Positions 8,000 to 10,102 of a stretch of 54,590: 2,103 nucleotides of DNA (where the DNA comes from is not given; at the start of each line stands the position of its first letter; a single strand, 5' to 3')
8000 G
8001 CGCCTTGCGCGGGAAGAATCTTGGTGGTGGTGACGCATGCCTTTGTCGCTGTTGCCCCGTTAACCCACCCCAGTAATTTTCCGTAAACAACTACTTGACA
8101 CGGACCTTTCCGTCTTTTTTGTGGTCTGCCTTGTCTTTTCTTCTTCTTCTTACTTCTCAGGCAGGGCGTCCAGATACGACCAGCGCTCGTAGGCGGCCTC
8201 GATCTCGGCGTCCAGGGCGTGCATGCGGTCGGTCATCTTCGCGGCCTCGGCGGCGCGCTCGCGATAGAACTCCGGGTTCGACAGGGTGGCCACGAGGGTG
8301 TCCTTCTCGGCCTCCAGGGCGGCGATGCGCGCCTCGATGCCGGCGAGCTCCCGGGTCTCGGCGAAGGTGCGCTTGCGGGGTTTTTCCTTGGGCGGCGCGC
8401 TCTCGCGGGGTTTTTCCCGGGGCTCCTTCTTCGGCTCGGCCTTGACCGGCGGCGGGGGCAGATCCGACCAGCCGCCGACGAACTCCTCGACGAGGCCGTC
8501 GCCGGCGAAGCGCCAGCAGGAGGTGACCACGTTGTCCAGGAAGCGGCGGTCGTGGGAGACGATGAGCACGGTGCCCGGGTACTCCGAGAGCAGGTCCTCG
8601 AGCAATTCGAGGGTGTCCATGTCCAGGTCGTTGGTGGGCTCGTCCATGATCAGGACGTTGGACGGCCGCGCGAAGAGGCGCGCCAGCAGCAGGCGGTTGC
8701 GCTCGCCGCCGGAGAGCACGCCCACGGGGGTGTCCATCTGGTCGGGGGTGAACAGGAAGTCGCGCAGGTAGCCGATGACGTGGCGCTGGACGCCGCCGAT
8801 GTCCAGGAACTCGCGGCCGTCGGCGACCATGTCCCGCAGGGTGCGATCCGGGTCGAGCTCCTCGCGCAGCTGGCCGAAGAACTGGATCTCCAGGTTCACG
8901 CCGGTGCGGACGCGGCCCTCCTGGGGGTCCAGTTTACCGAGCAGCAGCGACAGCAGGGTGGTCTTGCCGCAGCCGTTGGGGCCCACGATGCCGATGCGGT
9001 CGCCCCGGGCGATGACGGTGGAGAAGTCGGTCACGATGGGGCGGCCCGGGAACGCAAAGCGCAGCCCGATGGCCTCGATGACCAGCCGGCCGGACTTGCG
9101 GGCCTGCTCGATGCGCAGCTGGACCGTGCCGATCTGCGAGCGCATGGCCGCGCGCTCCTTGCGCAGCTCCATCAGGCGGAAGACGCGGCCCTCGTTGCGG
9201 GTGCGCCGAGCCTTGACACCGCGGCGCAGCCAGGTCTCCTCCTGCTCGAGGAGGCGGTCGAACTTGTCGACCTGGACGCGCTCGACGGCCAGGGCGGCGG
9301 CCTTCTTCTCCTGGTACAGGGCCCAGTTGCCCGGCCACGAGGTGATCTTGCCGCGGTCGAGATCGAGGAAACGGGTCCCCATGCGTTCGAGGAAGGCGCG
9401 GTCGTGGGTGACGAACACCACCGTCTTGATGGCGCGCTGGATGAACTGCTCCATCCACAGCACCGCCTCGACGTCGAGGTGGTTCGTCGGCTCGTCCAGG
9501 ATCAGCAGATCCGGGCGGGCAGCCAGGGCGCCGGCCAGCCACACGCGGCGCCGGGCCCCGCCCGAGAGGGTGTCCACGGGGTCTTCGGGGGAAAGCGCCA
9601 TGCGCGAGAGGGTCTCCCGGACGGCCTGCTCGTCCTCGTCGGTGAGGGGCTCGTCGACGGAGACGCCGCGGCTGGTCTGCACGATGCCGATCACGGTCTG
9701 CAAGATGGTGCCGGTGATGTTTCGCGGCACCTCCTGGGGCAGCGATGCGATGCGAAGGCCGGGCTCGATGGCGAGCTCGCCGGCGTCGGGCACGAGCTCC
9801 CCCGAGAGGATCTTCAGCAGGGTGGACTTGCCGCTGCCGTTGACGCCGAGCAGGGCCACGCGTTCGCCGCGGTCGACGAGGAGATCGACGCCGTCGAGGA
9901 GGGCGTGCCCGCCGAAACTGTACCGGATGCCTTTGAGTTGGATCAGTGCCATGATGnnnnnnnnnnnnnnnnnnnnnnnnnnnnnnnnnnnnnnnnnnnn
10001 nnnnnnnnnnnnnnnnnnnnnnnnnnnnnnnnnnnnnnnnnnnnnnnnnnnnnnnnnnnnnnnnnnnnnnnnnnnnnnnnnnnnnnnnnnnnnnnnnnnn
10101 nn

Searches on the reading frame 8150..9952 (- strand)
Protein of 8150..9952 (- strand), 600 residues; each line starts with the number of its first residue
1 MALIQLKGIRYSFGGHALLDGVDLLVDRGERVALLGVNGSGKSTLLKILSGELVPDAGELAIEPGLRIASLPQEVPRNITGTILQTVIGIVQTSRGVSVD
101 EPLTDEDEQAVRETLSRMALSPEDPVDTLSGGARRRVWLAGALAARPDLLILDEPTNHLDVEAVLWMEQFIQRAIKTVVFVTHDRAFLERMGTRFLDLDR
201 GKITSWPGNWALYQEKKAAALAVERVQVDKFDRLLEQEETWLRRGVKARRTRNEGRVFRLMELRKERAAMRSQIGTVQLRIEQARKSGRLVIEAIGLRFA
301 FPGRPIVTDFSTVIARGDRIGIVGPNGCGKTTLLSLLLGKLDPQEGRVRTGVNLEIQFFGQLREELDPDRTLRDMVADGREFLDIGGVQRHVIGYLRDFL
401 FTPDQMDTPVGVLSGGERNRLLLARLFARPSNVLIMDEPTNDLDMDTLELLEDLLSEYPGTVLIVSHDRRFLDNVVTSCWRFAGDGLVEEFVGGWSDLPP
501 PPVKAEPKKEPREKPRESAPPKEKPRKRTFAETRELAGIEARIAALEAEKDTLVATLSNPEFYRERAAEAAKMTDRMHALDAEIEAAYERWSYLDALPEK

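Call 27: search_protein_families(library=pfam, proteins=[window:8150-9952:-], max_evalue=0.001)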
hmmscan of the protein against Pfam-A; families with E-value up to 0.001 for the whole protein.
window:8150-9952:- (600 aa): 23 families
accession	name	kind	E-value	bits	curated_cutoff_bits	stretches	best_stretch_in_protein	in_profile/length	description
PF00005.33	ABC_tran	-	5.5e-51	173.2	25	2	19-157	1-137/137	ABC transporter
PF16326.10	ABC_tran_CTD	-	5.1e-18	65.5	32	1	527-595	1-68/69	ABC transporter C-terminal domain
PF13304.12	AAA_21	-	1.8e-17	64.8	27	0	33-50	3-20/304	AAA domain, putative AbiEii toxin, Type IV TA system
PF02463.25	SMC_N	-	1.4e-10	41.5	40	0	412-475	136-205/220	RecF/RecN/SMC N terminal domain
PF13191.12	AAA_16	-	7.5e-09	36.7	32.6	1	322-457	29-158/167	AAA ATPase domain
PF13555.12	AAA_29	-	7e-07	29.4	27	0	20-49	13-42/61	P-loop containing region of AAA domain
PF13238.12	AAA_18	-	8.5e-07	29.9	29.4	0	32-73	1-44/128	AAA domain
PF13401.12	AAA_22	-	1.7e-06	28.8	27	0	322-458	10-114/130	AAA domain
PF13476.12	AAA_23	-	6.6e-06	27.3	27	0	321-335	23-37/201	AAA domain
PF12848.13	ABC_tran_Xtn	-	1.9e-05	25.1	25.9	1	196-264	1-71/85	ABC transporter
PF05729.18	NACHT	-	5.2e-05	23.6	26.7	0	320-377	3-59/167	NACHT domain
PF13521.12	AAA_28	-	5.8e-05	23.8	27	0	319-337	1-19/164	AAA domain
PF01926.29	MMR_HSR1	-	0.00012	22.6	21.9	0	319-343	1-24/113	50S ribosome-binding GTPase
PF00006.31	ATP-synt_ab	-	0.00017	21.8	29.5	0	309-337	6-34/213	ATP synthase alpha/beta family, nucleotide-binding domain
PF13479.12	AAA_24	-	0.00021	21.6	27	0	30-66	3-34/195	AAA domain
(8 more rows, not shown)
